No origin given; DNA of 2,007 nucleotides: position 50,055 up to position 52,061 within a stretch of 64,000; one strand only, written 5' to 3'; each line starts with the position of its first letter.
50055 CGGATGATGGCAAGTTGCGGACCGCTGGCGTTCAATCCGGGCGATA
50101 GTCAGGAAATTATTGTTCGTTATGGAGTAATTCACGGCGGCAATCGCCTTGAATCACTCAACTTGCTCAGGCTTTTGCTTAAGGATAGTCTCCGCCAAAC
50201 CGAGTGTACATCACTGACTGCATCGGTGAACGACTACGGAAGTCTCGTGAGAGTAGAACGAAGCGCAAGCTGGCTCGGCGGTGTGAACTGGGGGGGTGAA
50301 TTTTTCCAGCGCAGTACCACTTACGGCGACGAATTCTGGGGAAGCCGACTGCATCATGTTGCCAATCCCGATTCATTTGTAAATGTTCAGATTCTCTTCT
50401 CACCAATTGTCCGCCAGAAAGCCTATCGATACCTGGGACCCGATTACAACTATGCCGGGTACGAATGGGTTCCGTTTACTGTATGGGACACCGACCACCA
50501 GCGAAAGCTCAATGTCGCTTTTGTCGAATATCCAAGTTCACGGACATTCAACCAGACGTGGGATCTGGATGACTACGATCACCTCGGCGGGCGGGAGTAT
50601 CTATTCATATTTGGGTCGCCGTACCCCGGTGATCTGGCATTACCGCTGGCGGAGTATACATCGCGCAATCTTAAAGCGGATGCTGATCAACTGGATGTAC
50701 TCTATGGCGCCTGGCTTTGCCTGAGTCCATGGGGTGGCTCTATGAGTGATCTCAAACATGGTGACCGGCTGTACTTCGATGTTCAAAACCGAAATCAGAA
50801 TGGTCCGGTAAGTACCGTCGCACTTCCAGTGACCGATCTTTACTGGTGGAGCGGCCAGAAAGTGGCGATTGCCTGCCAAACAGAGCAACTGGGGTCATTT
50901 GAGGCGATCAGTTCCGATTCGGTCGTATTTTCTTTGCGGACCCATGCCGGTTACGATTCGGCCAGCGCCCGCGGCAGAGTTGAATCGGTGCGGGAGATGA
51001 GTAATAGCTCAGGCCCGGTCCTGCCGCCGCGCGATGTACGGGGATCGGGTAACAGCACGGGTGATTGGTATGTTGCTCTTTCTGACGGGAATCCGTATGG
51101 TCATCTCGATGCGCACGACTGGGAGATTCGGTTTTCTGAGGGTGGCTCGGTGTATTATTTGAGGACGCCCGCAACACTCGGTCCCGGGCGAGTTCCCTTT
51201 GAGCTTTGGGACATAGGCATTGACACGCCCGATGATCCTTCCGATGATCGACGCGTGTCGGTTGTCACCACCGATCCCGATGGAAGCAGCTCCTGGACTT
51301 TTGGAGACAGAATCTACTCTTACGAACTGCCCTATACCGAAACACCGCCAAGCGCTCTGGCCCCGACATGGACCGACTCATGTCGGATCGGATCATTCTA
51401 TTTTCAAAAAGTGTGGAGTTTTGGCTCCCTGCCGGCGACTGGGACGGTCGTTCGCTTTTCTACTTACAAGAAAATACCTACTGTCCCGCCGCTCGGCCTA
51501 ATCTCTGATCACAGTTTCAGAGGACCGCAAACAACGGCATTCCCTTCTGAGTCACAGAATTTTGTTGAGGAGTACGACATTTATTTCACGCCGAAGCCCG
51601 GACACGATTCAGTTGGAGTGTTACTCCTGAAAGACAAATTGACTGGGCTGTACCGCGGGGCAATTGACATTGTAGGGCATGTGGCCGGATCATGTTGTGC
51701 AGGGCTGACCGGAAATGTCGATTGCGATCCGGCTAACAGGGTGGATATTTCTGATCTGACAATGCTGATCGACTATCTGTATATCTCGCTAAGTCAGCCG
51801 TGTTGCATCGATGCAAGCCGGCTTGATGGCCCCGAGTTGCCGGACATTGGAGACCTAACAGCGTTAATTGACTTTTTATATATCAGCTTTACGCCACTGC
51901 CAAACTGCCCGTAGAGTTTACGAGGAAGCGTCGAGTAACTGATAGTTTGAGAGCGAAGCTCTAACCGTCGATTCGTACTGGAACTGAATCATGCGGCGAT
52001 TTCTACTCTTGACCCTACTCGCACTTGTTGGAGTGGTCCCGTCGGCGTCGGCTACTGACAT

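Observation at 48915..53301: Tandem pair of large, domain-unassignable secreted proteins that both carry the shared tail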

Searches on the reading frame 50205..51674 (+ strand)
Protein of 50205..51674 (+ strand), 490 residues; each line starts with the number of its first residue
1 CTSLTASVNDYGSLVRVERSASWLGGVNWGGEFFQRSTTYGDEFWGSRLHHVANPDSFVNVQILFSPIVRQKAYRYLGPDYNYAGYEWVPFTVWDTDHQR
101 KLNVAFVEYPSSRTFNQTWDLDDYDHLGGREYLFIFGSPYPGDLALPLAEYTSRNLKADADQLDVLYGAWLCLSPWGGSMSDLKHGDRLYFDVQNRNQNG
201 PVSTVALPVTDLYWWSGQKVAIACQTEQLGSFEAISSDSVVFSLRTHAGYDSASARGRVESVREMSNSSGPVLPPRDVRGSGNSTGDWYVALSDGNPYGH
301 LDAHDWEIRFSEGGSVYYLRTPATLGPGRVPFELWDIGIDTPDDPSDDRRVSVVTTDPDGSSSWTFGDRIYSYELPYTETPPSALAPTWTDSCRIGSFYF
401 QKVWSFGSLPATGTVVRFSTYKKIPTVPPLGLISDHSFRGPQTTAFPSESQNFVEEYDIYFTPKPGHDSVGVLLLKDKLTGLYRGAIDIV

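Call 65: find_homologous_proteins(query=window:50205-51674:+)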
Query window:50205-51674:+ (490 aa): 15 proteins with E <= 0.001 among 8000 candidates.
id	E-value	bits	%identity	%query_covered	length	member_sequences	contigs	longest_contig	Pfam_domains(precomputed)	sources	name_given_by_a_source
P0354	4.2e-86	308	40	99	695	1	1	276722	-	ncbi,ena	-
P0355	3.7e-81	291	44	79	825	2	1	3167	-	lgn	-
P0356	1.2e-73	267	63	39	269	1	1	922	-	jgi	jgi:hypothetical protein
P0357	8.8e-35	138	39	46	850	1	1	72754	PF18962.8,PF13860.13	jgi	-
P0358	6.4e-31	126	40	33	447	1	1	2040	-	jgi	jgi:hypothetical protein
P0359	3.7e-30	123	39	45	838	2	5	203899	PF13585.13,PF18962.8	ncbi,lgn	-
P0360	1.1e-26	112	42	36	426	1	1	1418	-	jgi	jgi:hypothetical protein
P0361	7.8e-24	102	38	46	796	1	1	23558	-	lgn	-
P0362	7.2e-21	92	48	26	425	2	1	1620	-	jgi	-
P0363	1.1e-18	85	39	34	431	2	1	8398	-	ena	-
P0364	1.3e-17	82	43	31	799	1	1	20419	-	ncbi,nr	ncbi:MAG: hypothetical protein EXS64_11165 [Candidatus Latescibacteria bacterium]|nr:hypothetical pr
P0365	5.6e-5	40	44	15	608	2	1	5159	PF18962.8,PF25788.3,PF24489.2,PF13860.13,PF00041.28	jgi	jgi:hypothetical protein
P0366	6.9e-5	40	49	12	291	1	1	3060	PF18962.8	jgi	jgi:hypothetical protein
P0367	1.2e-4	39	41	17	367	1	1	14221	-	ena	-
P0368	4.0e-4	37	35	24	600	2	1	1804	-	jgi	jgi:hypothetical protein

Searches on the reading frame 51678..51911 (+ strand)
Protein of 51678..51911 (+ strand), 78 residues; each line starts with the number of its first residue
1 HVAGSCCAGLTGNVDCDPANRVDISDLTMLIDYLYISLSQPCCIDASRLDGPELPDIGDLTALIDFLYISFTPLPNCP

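Call 69: search_solved_structures(query=A4, max_evalue=1, show_alignments=3)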
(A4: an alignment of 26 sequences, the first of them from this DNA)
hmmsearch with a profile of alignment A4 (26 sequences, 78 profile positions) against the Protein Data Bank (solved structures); distinct sequences matched with E-value up to 1: 3.
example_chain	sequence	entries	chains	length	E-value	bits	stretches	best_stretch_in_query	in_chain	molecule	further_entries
4fl4_A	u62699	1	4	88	0.64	13.5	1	13-67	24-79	Glycoside hydrolase family 9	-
5lb7_A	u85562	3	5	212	0.76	13.2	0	8-37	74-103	Katanin p80 WD40 repeat-containing subunit B1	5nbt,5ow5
6gzc_A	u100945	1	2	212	0.8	13.2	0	8-37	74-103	Katanin p80 WD40 repeat-containing subunit B1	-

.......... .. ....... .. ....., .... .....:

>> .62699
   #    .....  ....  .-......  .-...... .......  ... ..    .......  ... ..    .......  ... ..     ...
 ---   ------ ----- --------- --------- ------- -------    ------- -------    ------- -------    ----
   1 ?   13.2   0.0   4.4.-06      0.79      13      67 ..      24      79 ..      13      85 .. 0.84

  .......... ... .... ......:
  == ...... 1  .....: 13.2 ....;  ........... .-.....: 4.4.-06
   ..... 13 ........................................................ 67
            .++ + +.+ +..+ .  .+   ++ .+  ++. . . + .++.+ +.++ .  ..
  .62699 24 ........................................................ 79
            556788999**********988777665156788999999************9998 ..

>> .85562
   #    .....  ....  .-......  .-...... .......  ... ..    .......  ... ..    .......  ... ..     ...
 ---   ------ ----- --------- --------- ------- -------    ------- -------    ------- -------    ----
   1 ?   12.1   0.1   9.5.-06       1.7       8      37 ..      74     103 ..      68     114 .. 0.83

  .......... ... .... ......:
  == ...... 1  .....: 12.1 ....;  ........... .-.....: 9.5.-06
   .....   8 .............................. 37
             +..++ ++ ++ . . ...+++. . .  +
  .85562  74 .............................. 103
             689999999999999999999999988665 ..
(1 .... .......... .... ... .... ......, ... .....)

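Call 70: search_protein_families(library=pfam, alignment_id=A4, max_evalue=1)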
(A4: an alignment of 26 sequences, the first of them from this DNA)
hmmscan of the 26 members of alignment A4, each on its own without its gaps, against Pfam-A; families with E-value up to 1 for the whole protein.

A. member 1, seq(78 aa): 0 families

B. families by the number of members that match (of 26 scanned): 8 families
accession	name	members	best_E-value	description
PF00404.24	Dockerin_1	12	0.00053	Dockerin type I domain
PF16017.11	BTB_3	11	0.0023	BTB/POZ domain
PF08309.17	LVIVD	2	0.24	LVIVD repeat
PF21639.3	ORC5_lid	1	0.15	ORC5, lid domain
PF21536.4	BTB_KLHL33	1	0.17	Kelch-like protein 33-like, BTB/POZ domain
PF19771.4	DUF6257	1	0.19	Family of unknown function (DUF6257)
PF04272.19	Phospholamban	1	0.42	Phospholamban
PF11112.13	PyocinActivator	1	0.55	Pyocin activator protein PrtN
